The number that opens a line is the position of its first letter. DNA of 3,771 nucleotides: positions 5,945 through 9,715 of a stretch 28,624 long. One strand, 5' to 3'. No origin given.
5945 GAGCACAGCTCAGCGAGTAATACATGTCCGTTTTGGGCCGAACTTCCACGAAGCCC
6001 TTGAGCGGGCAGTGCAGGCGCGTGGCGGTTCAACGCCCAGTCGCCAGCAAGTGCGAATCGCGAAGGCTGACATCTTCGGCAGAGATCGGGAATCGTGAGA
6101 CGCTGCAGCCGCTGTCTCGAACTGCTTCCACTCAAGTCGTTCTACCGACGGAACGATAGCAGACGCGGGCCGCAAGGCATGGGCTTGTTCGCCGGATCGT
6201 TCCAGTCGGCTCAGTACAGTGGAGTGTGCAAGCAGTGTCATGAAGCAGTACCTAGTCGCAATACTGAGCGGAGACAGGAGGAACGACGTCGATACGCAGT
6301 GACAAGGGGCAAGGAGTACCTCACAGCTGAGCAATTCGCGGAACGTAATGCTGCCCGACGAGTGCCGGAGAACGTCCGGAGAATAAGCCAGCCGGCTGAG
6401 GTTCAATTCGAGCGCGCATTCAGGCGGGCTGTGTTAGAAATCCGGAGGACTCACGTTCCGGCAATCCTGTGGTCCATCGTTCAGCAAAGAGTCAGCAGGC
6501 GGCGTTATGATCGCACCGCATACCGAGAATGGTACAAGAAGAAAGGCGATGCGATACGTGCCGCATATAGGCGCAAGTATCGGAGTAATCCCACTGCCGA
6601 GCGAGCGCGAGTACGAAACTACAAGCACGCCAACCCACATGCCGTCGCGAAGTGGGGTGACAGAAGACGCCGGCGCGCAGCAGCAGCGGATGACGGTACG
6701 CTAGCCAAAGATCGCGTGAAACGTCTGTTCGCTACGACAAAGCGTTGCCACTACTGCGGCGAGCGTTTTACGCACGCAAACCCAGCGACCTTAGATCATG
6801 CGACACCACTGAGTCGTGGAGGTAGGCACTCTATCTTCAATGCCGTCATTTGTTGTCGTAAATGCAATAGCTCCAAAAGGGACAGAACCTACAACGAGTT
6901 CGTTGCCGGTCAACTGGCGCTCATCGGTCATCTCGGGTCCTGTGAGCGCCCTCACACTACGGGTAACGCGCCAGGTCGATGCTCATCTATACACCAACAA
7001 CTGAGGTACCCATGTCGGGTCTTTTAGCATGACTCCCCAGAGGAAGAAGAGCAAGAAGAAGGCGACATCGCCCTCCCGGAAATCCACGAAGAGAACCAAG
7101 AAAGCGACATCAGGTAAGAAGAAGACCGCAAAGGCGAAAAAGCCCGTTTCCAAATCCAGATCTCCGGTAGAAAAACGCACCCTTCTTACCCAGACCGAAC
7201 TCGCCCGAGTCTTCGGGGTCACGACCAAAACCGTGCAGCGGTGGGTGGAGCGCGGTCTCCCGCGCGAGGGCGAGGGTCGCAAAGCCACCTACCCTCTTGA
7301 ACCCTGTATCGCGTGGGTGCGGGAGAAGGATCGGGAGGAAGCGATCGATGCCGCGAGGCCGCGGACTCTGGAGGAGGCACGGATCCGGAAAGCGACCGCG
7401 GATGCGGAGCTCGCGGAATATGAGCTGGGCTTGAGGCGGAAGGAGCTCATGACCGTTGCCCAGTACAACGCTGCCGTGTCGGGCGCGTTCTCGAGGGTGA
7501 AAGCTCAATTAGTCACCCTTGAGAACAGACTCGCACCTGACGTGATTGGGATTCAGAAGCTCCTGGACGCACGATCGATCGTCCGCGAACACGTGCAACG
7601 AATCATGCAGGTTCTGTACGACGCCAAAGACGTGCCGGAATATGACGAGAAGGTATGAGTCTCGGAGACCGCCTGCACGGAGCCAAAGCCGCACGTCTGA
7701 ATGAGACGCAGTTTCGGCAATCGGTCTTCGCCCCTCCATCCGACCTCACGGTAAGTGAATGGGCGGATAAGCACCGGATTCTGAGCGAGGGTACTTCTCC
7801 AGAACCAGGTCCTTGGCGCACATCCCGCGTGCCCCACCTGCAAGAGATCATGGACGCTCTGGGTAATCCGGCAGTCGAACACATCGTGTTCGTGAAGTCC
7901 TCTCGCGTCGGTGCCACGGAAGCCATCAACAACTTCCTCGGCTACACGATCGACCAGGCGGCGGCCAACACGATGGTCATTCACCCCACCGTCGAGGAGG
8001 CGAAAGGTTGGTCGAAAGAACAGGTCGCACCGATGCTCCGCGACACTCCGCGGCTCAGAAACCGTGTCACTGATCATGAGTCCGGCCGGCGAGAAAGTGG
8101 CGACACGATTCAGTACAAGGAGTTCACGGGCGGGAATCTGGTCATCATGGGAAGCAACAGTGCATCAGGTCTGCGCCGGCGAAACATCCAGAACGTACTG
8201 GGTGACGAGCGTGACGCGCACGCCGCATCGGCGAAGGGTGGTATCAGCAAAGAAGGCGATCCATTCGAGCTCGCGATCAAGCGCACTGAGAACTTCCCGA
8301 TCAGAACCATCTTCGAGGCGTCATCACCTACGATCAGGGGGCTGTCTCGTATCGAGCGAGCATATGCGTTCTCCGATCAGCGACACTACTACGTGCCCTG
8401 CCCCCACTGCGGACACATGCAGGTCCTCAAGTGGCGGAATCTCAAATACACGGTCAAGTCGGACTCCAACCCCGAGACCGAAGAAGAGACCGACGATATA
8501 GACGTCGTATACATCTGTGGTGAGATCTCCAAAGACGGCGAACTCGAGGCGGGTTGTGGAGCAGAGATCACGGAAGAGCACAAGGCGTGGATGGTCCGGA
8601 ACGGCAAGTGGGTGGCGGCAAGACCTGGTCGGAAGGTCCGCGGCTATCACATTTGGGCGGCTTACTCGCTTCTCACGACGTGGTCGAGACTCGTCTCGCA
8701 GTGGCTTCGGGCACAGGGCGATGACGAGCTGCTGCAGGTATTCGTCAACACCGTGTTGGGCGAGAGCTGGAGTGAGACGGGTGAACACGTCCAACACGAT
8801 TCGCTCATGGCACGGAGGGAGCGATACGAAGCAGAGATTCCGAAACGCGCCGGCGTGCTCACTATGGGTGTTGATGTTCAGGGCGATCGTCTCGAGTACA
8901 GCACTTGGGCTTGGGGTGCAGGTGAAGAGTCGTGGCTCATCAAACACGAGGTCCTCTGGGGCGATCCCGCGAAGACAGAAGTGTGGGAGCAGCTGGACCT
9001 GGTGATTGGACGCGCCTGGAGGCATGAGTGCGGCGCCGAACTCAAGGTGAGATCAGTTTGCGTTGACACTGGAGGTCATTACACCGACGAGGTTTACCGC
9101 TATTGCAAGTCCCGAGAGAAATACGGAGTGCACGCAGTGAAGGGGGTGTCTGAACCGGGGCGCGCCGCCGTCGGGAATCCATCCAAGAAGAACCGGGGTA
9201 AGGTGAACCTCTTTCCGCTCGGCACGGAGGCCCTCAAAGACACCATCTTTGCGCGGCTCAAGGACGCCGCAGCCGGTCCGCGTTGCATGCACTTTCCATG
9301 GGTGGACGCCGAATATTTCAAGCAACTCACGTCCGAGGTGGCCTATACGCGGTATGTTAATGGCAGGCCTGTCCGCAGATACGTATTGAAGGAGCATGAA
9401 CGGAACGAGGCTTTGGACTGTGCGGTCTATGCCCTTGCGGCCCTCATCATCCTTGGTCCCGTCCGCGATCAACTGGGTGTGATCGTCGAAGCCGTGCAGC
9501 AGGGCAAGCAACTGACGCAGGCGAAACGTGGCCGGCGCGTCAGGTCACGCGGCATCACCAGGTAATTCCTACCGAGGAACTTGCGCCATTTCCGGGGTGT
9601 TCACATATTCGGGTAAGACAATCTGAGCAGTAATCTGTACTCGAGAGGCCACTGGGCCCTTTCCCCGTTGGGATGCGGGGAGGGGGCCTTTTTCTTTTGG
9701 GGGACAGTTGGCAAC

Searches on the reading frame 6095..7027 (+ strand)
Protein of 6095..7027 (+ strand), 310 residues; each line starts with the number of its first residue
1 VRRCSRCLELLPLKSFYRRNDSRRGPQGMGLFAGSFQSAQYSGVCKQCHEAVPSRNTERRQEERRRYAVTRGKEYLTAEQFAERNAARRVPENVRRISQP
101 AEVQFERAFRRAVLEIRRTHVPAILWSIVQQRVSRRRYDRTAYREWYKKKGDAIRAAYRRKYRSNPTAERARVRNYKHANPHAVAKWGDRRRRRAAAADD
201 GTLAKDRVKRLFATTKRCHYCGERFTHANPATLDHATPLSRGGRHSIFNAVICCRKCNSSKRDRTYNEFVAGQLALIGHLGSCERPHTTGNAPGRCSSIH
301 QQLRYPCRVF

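Call 10: search_protein_families(library=pfam, proteins=[window:6095-7027:+], max_evalue=0.01)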
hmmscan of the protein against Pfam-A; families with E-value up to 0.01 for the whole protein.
window:6095-7027:+ (310 aa): 3 families
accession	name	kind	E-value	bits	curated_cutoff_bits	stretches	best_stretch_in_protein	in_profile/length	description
PF14279.12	HNH_5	-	9.5e-12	45.1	27.5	1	218-269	1-51/56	HNH endonuclease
PF01844.29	HNH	-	1.1e-09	38.7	21.4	1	218-264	1-47/47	HNH endonuclease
PF13395.12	HNH_4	-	9.8e-06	25.9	22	1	218-265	1-52/54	HNH endonuclease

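Call 11: search_protein_families(library=phrogs, proteins=[window:6095-7027:+], max_evalue=0.001)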
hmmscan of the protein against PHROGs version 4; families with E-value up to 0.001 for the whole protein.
window:6095-7027:+ (310 aa): 17 families
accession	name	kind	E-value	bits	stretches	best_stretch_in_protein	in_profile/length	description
phrog_1035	-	DNA, RNA and nucleotide metabolism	9.3e-25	89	2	155-270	96-219/271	endonuclease VII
phrog_8660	-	DNA, RNA and nucleotide metabolism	2.5e-16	61.4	1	129-272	56-187/196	HNH endonuclease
phrog_2118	-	DNA, RNA and nucleotide metabolism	1.6e-15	58.5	1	202-269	162-229/301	HNH endonuclease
phrog_2214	-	DNA, RNA and nucleotide metabolism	8.8e-12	45.8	1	201-275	177-250/429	HNH endonuclease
phrog_16726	-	DNA, RNA and nucleotide metabolism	7.5e-11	43.3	1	217-268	95-147/308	HNH endonuclease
phrog_338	-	DNA, RNA and nucleotide metabolism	1.8e-10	41.7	1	173-272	168-267/340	HNH endonuclease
phrog_9645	-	DNA, RNA and nucleotide metabolism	3.5e-10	40.8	1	207-268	12-76/168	HNH endonuclease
phrog_6050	-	DNA, RNA and nucleotide metabolism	8.9e-09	35.6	1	198-269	294-367/402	HNH endonuclease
phrog_5718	-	DNA, RNA and nucleotide metabolism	1.3e-08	35.2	1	203-271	114-183/394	HNH endonuclease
phrog_22283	-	unknown function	5.2e-07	30.7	1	211-272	18-79/135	-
phrog_1271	-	DNA, RNA and nucleotide metabolism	2.5e-06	28.1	1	43-268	178-322/361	HNH endonuclease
phrog_16986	-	unknown function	5e-06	27.3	1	217-266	22-70/248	-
phrog_2340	-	DNA, RNA and nucleotide metabolism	1.7e-05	26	1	1-110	8-116/171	endonuclease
phrog_14314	-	DNA, RNA and nucleotide metabolism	5.5e-05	24.6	1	216-262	17-62/252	HNH endonuclease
phrog_333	-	DNA, RNA and nucleotide metabolism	0.00012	23.2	1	185-301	6-110/138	HNH endonuclease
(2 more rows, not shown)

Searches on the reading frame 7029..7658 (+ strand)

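Call 10: search_protein_families(library=pfam, proteins=[window:7029-7658:+], max_evalue=0.01)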
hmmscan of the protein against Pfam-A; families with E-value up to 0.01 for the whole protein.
window:7029-7658:+ (209 aa): 8 families
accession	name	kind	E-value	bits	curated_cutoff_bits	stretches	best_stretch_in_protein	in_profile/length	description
PF07471.18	Phage_Nu1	-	2.8e-05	24.2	30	1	56-146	6-94/164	Phage DNA packaging protein Nu1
PF12728.13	HTH_17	-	0.00027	21.6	27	1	52-77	1-27/51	Helix-turn-helix domain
PF13411.12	MerR_1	-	0.00057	20.4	21.6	1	56-82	4-30/69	MerR HTH family regulatory protein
PF13384.12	HTH_23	-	0.00087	19.5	24.6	1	53-75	18-40/50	Homeodomain-like domain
PF00376.29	MerR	-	0.0055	16.9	28.2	0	57-78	4-25/38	MerR family regulatory protein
PF13542.12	HTH_Tnp_ISL3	-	0.0061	16.4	27.4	0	54-75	28-49/51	Helix-turn-helix domain of transposase family ISL3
PF07278.17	DUF1441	-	0.0064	16.8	35.1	1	56-198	4-143/147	Protein of unknown function (DUF1441)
PF15943.11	YdaS_toxin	-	0.0094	16.2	30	0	55-78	11-36/65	Bacterial toxin YdaS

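Call 11: search_protein_families(library=phrogs, proteins=[window:7029-7658:+], max_evalue=0.001)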
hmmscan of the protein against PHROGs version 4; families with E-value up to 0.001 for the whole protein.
window:7029-7658:+ (209 aa): 9 families
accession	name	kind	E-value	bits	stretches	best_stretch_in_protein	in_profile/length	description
phrog_57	-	head and packaging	5.8e-30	105.6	1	48-206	8-180/199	terminase small subunit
phrog_141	-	head and packaging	2.7e-11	44.2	1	51-175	14-138/183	terminase small subunit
phrog_66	-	integration and excision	3.4e-08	34.6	1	24-133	65-173/412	excisionase and transcriptional regulator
phrog_2474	-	transcription regulation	1.3e-07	32.5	1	43-88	39-87/118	MerR-like transcriptional regulator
phrog_8008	-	DNA, RNA and nucleotide metabolism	0.00019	22.1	1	56-79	18-41/66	DNA binding protein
phrog_7950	-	transcription regulation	0.00024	22.1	1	49-72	17-40/68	transcriptional repressor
phrog_4779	-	transcription regulation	0.00025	22.5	1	49-86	12-49/98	transcriptional regulator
phrog_1763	-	DNA, RNA and nucleotide metabolism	0.00034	21.2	1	49-81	3-35/60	HTH DNA binding protein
phrog_668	-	DNA, RNA and nucleotide metabolism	0.00061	20.5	0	50-123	61-137/181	HTH DNA binding protein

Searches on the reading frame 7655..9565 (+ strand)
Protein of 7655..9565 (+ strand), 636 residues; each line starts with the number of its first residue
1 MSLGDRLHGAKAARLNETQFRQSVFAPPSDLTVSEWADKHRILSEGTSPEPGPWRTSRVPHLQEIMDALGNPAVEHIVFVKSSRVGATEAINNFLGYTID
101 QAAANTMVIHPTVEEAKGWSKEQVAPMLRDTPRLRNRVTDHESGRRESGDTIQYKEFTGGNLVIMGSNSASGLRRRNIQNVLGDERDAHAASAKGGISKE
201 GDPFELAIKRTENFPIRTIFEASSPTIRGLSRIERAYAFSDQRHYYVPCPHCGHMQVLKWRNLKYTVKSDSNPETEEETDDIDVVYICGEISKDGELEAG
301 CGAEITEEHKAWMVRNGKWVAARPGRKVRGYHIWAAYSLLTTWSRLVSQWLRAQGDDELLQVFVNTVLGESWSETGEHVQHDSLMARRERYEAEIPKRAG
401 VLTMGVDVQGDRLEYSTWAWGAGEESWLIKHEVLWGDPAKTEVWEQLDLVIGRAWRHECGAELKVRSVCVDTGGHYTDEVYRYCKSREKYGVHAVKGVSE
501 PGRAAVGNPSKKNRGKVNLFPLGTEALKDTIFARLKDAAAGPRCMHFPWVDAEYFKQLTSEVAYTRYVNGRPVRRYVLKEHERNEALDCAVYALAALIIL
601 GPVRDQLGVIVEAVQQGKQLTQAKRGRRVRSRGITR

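Call 10: search_protein_families(library=pfam, proteins=[window:7655-9565:+], max_evalue=0.01)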
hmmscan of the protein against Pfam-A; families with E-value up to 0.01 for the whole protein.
window:7655-9565:+ (636 aa): 2 families
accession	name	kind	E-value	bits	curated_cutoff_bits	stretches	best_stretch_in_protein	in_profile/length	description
PF20454.4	GpA_nuclease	-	4.8e-95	318.6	22.5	1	329-602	2-289/294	Terminase large subunit gpA, endonuclease domain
PF05876.18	GpA_ATPase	-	8.3e-77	258.6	25.6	1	48-319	1-247/247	Phage terminase large subunit gpA, ATPase domain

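Call 11: search_protein_families(library=phrogs, proteins=[window:7655-9565:+], max_evalue=0.001)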
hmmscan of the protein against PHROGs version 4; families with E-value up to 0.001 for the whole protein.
window:7655-9565:+ (636 aa): 11 families
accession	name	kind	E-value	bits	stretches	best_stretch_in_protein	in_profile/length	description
phrog_15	-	head and packaging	1.8e-241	806.1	1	24-604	348-925/1330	terminase large subunit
phrog_16406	-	unknown function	1.3e-60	206.8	1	227-612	1-398/601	-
phrog_15657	-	unknown function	3.5e-46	158.6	1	323-529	23-229/230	-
phrog_21311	-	head and packaging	1e-40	140.9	1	111-322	2-207/218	terminase large subunit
phrog_3028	-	unknown function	4.9e-33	115.7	1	448-599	2-160/203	-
phrog_675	-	head and packaging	4e-32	112.2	1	57-408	44-367/576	terminase large subunit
phrog_3925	-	head and packaging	9.1e-23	81.6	1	18-135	29-142/150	terminase large subunit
phrog_4145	-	head and packaging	4e-20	73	1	28-212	25-202/209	terminase large subunit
phrog_23163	-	unknown function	1.9e-07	31.9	1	22-134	15-127/130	-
phrog_12089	-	unknown function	3.7e-05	24.5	1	511-600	62-145/208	-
phrog_12876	-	head and packaging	8.1e-05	23.4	1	215-355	87-225/235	terminase large subunit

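Call 12: find_related_loci(query=window:7655-9565:+, collection=viral_contigs, flank=10000)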
Query window:7655-9565:+ (636 aa) in viral_contigs; peptide patterns used: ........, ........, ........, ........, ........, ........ (x = any residue, [..] = any of these).
49 stretches matched a pattern; 49 encode a relative of the query (tblastn E <= 1e-3); 49 distinct loci.
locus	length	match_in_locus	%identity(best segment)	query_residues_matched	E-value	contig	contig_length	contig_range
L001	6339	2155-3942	54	5-614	0e+0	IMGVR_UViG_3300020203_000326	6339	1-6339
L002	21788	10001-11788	54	5-614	0e+0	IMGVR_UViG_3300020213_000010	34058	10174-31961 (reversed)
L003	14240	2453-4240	54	5-614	0e+0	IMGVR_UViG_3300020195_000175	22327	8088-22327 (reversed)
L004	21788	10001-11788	54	5-614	0e+0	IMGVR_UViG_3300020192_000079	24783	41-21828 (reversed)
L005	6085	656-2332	40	25-601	8e-125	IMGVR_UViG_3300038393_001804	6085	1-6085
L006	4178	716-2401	40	24-599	3e-125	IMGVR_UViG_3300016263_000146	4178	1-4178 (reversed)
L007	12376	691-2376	40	24-599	9e-123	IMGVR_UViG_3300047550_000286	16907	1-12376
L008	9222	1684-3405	41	25-601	7e-121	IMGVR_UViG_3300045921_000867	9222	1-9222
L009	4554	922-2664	39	25-607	7e-122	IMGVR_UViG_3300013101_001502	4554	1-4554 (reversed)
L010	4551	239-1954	42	27-601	3e-122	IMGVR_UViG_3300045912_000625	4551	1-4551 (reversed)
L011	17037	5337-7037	38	27-604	2e-112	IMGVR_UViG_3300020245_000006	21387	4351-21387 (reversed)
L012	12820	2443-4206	38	20-597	6e-110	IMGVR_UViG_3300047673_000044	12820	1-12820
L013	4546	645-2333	38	15-601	3e-108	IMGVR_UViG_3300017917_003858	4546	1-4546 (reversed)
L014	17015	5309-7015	37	27-596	9e-102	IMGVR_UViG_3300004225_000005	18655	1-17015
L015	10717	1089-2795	37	27-596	8e-102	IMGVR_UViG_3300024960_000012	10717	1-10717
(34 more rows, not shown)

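Call 16: find_encoding_contigs(protein=window:7655-9565:+, flank=10000, max_places=10)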
Protein window:7655-9565:+ (636 aa): 8 contigs read that carry it; 5 places shown.
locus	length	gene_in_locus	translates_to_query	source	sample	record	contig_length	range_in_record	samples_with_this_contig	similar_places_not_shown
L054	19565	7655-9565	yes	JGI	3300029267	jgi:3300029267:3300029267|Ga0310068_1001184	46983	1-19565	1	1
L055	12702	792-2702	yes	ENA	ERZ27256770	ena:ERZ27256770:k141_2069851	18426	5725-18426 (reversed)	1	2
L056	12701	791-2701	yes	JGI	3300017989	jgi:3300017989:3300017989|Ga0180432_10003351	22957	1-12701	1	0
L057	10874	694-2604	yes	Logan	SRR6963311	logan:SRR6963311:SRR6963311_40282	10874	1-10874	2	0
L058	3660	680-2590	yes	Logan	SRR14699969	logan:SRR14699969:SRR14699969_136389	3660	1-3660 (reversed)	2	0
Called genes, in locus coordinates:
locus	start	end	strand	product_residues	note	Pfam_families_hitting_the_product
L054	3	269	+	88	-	?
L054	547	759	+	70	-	-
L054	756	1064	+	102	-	-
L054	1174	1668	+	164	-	-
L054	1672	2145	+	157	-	-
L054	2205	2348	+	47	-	-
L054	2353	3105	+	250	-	-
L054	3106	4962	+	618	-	-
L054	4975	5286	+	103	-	-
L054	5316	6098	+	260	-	-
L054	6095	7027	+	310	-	PF01844:HNH, PF13395:HNH_4 (weak), PF14279:HNH_5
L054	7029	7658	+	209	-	PF07278:DUF1441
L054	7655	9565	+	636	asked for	PF05876:GpA_ATPase, PF20454:GpA_nuclease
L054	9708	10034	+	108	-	-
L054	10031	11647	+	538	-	PF05136:Phage_portal_2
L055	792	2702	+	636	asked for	PF05876:GpA_ATPase, PF20454:GpA_nuclease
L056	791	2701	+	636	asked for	PF05876:GpA_ATPase, PF20454:GpA_nuclease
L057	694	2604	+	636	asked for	PF05876:GpA_ATPase, PF20454:GpA_nuclease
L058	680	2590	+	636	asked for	PF05876:GpA_ATPase, PF20454:GpA_nuclease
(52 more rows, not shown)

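Call 21: find_related_loci(query=window:7655-9565:+, collection=metagenome_contigs, flank=10000)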
Query window:7655-9565:+ (636 aa) in metagenome_contigs; peptide patterns used: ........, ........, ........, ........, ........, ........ (x = any residue, [..] = any of these).
77 stretches matched a pattern; 40 encode a relative of the query (tblastn E <= 1e-3); 40 distinct loci.
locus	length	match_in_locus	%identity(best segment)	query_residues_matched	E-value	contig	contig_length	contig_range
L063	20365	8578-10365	54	5-614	0e+0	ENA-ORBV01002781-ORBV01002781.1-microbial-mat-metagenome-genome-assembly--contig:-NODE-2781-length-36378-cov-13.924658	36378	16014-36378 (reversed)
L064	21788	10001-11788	54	5-614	0e+0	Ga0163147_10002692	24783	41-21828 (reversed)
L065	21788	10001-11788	54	5-614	0e+0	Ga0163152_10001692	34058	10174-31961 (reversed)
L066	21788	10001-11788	54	5-614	0e+0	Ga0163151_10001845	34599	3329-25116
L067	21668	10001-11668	40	27-602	4e-128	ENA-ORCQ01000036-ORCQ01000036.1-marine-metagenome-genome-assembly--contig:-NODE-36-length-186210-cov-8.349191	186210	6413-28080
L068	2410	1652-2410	76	6-258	4e-135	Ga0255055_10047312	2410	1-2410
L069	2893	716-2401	40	24-599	2e-128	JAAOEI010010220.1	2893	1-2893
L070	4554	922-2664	39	25-607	5e-122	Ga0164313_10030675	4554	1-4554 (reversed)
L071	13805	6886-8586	38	27-604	1e-112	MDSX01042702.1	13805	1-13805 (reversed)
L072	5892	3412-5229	36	24-634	5e-109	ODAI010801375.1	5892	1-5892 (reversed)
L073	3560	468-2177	38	27-600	4e-109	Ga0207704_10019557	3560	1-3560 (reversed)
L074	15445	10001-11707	37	27-596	9e-102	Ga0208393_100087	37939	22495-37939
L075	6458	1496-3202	37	27-596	2e-101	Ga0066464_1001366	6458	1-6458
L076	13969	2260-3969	35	25-601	4e-101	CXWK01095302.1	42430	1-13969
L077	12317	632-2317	35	25-601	6e-98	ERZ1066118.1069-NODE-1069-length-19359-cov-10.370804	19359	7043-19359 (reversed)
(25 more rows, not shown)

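Call 25: find_homologous_proteins(query=window:7655-9565:+, max_evalue=1e-100)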
Query window:7655-9565:+ (636 aa): 3055 proteins with E <= 1e-100 among 8000 candidates; the best 120 are listed.
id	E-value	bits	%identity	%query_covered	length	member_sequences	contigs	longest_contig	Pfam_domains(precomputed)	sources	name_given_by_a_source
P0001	0.0e+0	1478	100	100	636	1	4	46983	PF05876.19,PF20454.5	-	-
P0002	0.0e+0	1261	84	100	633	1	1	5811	PF05876.19,PF20454.5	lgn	-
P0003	5.8e-266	902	66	97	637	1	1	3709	PF05876.19,PF20454.5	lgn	-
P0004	2.7e-229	781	58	95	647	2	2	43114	PF05876.19,PF20454.5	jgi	jgi:phage terminase large subunit GpA-like protein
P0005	5.0e-228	777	58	97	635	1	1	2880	PF05876.19,PF20454.5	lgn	-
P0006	8.7e-228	776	59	96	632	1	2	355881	PF05876.19,PF20454.5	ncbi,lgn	-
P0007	5.6e-227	773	59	94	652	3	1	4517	PF05876.19,PF20454.5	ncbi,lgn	-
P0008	1.6e-224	765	57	95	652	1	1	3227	PF05876.19,PF20454.5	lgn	-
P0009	1.5e-222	759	57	95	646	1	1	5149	PF05876.19,PF20454.5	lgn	-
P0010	2.3e-218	745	58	93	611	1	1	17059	PF05876.19,PF20454.5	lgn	-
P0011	7.0e-218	743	55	96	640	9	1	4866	PF05876.19,PF20454.5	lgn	-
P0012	3.7e-217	741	56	95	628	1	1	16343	PF05876.19,PF20454.5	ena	-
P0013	1.0e-214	733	56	96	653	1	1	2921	PF05876.19,PF20454.5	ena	-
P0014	1.1e-211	723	55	96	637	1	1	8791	PF05876.19,PF20454.5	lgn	-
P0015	1.3e-210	719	54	96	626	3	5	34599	PF05876.19,PF20454.5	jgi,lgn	-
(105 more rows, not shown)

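Call 26: find_encoding_contigs(protein=P0002, flank=10000, max_places=3)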
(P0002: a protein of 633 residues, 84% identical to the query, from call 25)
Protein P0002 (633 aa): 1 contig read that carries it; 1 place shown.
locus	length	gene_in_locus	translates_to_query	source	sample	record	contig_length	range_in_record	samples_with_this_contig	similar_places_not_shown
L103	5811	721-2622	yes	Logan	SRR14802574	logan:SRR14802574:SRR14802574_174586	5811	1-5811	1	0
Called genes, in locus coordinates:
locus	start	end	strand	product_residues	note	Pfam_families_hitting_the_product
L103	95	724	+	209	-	PF07278:DUF1441, PF07471:Phage_Nu1 (faint)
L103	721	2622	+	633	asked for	PF05876:GpA_ATPase, PF20454:GpA_nuclease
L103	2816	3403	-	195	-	-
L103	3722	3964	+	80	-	-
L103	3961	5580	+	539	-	PF05136:Phage_portal_2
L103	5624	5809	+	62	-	?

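Call 27: find_encoding_contigs(protein=P0003, flank=10000, max_places=3)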
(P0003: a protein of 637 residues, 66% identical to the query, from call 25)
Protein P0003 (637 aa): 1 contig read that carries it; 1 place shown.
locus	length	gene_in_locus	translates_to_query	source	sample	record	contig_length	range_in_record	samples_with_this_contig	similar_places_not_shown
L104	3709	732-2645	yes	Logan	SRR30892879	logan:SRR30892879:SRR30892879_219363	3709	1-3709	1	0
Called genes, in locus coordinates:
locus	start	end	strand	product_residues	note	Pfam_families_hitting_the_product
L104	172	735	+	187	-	PF07278:DUF1441 (weak), PF07471:Phage_Nu1 (faint)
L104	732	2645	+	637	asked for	PF05876:GpA_ATPase, PF20454:GpA_nuclease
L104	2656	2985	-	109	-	-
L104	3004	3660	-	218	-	-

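Call 28: find_encoding_contigs(protein=P0006, flank=10000, max_places=3)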
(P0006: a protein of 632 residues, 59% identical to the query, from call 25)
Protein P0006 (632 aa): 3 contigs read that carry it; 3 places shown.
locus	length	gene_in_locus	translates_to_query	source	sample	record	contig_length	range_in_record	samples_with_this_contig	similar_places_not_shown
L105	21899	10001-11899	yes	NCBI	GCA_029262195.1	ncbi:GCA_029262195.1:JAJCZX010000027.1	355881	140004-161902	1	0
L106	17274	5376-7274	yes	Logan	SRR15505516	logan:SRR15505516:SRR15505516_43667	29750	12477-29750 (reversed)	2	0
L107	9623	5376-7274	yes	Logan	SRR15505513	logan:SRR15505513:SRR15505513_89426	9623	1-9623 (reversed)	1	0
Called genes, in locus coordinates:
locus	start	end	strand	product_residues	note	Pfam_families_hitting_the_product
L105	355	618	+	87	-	PF03551:PadR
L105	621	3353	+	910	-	PF12704:MacB_PCD, PF02687:FtsX, PF12704:MacB_PCD, PF02687:FtsX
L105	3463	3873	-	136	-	-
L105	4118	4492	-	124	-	PF05635:23S_rRNA_IVP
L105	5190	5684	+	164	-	-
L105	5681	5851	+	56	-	-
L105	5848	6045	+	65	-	-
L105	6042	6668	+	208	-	-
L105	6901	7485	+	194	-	-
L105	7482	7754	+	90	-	-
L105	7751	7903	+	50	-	-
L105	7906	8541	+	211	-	-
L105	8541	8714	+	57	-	-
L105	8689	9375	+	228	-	-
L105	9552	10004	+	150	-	-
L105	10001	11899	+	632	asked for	PF05876:GpA_ATPase, PF20454:GpA_nuclease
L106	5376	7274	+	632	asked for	PF05876:GpA_ATPase, PF20454:GpA_nuclease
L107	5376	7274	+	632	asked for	PF05876:GpA_ATPase, PF20454:GpA_nuclease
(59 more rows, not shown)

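Call 41: find_encoding_contigs(protein=P0004, flank=10000, max_places=2)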
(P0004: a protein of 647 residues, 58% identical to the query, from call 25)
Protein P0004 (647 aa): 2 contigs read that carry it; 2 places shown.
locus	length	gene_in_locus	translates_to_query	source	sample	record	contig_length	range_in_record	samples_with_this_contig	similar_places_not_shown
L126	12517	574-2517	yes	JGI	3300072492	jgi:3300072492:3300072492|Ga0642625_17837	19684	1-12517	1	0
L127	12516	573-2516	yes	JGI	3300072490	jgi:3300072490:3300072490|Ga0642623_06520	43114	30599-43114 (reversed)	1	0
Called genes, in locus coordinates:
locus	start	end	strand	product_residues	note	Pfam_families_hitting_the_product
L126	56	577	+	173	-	PF12728:HTH_17 (weak)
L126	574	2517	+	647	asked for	PF05876:GpA_ATPase, PF20454:GpA_nuclease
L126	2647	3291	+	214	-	-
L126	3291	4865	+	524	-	PF05136:Phage_portal_2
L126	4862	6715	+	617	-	PF05065:Phage_capsid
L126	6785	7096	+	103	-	-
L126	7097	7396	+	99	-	PF05354:Phage_attach (weak)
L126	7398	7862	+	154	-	-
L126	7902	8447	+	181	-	-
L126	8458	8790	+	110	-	-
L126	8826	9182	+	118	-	-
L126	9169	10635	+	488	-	-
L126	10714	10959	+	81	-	-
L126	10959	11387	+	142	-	-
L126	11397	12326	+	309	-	-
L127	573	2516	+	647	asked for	PF05876:GpA_ATPase, PF20454:GpA_nuclease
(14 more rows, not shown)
